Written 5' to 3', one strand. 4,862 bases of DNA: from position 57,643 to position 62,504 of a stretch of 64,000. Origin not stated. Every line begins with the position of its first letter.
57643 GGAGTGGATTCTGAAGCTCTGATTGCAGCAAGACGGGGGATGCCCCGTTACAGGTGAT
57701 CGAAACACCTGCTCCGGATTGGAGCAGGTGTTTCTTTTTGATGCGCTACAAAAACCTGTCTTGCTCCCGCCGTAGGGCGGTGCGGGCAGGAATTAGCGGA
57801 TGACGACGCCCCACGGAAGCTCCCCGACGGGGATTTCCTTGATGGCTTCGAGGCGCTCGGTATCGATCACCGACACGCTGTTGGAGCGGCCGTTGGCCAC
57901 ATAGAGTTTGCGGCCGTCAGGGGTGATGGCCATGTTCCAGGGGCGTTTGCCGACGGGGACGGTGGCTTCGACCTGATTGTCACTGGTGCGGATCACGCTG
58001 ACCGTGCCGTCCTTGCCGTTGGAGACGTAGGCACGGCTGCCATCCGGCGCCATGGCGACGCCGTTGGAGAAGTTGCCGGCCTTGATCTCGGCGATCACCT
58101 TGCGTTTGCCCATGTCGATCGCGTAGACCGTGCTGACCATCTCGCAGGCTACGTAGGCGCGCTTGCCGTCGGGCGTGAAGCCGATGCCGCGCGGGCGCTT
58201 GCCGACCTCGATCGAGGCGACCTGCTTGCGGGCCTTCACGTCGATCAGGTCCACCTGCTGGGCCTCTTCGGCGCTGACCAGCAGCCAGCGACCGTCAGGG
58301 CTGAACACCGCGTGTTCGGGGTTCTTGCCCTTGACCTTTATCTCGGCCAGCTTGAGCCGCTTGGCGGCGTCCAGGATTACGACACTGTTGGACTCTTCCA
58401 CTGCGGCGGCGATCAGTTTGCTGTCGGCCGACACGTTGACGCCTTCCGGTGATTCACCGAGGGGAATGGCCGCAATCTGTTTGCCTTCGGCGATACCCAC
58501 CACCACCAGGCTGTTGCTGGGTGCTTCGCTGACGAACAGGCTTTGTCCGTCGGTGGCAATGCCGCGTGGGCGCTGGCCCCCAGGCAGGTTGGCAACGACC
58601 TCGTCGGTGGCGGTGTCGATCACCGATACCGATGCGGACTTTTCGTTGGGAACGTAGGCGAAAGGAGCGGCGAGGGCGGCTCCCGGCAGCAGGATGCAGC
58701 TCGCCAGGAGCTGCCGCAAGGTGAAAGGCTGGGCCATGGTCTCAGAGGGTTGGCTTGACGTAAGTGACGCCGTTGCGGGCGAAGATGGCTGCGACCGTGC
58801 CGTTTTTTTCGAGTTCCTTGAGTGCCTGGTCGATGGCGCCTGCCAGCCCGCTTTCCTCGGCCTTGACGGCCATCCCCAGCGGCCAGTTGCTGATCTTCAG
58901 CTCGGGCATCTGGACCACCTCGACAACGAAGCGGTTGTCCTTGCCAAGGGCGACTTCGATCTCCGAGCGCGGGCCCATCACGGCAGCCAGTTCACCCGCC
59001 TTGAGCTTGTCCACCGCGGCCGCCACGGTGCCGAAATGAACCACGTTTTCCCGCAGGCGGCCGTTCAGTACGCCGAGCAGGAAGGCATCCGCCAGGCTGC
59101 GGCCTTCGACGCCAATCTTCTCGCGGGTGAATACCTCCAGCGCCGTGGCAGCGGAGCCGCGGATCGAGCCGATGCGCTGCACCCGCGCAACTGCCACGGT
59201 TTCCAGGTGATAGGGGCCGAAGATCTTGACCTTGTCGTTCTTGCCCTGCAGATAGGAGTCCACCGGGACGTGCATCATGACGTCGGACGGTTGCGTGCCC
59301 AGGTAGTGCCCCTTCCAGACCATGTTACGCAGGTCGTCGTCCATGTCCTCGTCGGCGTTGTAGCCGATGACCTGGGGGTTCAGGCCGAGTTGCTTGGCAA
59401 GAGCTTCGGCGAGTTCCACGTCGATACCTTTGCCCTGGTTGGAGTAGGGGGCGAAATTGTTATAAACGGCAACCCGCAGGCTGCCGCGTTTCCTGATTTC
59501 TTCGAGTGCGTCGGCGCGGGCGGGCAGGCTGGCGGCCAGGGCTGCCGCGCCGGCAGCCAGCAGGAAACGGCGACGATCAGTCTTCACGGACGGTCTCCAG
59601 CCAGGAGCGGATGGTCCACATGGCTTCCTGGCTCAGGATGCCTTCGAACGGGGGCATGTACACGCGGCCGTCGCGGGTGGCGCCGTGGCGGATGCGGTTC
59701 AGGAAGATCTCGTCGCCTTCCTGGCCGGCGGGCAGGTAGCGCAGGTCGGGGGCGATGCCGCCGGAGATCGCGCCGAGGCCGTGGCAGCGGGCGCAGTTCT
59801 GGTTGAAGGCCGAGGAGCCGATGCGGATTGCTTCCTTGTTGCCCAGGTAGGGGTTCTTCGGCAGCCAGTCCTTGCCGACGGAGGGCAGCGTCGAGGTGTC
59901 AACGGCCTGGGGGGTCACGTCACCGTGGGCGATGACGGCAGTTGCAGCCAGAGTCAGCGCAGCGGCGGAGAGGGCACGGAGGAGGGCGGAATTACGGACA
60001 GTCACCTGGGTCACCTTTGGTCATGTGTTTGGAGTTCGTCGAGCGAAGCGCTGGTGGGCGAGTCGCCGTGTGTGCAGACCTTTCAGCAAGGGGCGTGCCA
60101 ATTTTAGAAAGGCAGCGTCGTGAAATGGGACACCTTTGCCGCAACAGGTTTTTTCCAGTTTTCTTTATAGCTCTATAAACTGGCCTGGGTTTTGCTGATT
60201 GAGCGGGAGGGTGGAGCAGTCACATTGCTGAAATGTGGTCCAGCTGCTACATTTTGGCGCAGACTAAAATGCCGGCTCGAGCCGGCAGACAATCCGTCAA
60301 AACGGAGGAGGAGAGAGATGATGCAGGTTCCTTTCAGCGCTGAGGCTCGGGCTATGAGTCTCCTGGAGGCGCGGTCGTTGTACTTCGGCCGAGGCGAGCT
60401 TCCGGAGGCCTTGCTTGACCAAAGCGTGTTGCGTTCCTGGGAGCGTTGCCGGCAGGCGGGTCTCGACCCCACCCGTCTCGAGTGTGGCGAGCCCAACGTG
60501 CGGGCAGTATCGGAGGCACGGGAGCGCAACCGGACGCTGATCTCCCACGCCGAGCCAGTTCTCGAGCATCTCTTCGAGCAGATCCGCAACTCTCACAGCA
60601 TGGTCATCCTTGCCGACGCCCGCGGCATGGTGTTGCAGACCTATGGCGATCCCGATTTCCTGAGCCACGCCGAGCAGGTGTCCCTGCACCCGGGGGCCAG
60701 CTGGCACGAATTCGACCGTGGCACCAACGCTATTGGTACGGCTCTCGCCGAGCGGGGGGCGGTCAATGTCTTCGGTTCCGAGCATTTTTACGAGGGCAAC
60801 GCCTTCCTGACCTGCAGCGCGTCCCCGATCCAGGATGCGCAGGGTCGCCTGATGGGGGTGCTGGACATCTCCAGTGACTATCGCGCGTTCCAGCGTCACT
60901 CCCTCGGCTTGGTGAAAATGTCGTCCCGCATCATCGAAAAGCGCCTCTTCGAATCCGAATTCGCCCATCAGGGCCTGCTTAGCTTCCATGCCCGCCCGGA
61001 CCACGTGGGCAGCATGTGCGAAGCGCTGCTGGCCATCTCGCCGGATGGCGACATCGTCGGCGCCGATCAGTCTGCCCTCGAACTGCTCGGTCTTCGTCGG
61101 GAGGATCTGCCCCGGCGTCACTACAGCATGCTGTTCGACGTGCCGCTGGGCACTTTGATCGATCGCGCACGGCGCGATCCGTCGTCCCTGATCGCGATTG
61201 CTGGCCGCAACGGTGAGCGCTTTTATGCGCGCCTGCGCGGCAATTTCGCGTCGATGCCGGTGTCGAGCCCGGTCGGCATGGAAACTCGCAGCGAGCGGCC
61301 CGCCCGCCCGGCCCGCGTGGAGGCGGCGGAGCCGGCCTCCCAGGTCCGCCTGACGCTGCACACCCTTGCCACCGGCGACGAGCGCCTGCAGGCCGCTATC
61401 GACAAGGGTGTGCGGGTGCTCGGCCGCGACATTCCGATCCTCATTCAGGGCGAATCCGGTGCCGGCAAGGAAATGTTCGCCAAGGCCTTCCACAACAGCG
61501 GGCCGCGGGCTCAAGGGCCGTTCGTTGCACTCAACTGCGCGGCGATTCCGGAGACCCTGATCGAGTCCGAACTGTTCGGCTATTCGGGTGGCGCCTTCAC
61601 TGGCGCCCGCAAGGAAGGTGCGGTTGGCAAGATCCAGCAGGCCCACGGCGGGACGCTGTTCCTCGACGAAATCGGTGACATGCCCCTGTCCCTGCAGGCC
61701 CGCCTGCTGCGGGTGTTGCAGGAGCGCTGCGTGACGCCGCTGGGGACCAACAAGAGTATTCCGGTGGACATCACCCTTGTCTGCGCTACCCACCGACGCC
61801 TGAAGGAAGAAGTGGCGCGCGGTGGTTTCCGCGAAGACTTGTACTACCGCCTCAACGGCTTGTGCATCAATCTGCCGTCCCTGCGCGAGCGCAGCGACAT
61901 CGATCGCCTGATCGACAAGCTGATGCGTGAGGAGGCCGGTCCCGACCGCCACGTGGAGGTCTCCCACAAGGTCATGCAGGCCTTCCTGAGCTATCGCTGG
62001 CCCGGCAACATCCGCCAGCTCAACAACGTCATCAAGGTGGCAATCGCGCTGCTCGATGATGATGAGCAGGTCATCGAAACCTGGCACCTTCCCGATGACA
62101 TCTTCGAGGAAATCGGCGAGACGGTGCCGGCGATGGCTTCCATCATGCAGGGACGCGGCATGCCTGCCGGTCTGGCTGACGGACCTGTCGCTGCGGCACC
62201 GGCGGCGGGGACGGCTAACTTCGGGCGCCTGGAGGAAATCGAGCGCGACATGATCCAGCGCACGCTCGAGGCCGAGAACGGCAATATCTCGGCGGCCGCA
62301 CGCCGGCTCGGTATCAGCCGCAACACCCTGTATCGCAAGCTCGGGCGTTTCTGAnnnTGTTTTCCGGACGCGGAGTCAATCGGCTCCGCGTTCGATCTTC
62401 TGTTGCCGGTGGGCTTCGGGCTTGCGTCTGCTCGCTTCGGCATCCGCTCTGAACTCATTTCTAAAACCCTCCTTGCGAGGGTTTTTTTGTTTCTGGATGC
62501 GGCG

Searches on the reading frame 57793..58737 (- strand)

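Call 69: search_protein_families(library=pfam, proteins=[window:57793-58737:-], max_evalue=0.00001)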
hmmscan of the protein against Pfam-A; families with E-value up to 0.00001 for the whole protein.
window:57793-58737:- (314 aa): 8 families
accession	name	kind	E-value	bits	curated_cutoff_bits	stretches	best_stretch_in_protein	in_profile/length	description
PF10282.15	Lactonase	-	1.8e-21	77.2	21.7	1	175-292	186-319/344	Lactonase, 7-bladed beta-propeller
PF21783.3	YNCE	-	4.9e-19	69.3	27.1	1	103-227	206-331/339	YNCE-like beta-propeller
PF02239.22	Cytochrom_D1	-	1.3e-16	60.6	25.5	1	207-305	20-118/368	Cytochrome D1 heme domain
PF25174.1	Beta-prop_THOC3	-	2.3e-16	60.1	305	2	103-216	55-165/272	THOC3 beta-propeller domain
PF23414.1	Beta-prop_EML_2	-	1.2e-14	54.7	90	0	65-158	10-102/266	Echinoderm microtubule-associated protein second beta-propeller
PF08450.18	SGL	-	3.8e-08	33.7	26.3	0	181-280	135-242/246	SMP-30/Gluconolactonase/LRE-like region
PF25168.1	Beta-prop_WDR36-Utp21_2nd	-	3.9e-08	33.4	84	1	58-192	161-294/335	WDR36/Utp21 second beta-propeller domain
PF24814.1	WD40_Prp19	-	1.3e-06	28.1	320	0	98-224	95-221/281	Prp19 WD40 domain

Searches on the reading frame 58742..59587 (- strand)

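Call 69: search_protein_families(library=pfam, proteins=[window:58742-59587:-], max_evalue=0.00001)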
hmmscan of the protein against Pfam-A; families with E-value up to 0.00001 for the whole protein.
window:58742-59587:- (281 aa): 1 family
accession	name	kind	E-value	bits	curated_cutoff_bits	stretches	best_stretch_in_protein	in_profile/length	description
PF00497.25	SBP_bac_3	-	9.4e-09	35.6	26.4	0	37-78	1-47/132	Bacterial extracellular solute-binding proteins, family 3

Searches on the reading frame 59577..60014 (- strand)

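Call 69: search_protein_families(library=pfam, proteins=[window:59577-60014:-], max_evalue=0.00001)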
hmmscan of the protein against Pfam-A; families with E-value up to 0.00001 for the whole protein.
window:59577-60014:- (145 aa): 2 families
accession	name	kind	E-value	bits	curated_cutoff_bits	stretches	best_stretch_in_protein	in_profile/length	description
PF13442.11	Cytochrome_CBB3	-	1.1e-09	39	27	1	62-139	2-68/68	Cytochrome C oxidase, cbb3-type, subunit III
PF00034.26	Cytochrom_C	-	1.5e-06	29.9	21.3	1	66-142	4-89/90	Cytochrome c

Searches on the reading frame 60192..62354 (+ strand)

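Call 69: search_protein_families(library=pfam, proteins=[window:60192-62354:+], max_evalue=0.00001)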
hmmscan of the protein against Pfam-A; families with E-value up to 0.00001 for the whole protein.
window:60192-62354:+ (720 aa): 5 families
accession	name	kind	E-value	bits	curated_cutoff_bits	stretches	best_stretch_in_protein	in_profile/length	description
PF00158.32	Sigma54_activat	-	3.3e-65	219.3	20.2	1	396-559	5-167/168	Sigma-54 interaction domain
PF14532.12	Sigma54_activ_2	-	2.6e-18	67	25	1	411-564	19-138/138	Sigma-54 interaction domain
PF02954.25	HTH_8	-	1.3e-17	63.6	22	1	680-720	2-42/42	Bacterial regulatory protein, Fis family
PF25601.1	AAA_lid_14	-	4.8e-16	58.8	27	1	566-640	2-77/87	AAA+ ATPase lid domain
PF01590.32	GAF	-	1e-11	45.9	22.4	1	121-250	7-131/133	GAF domain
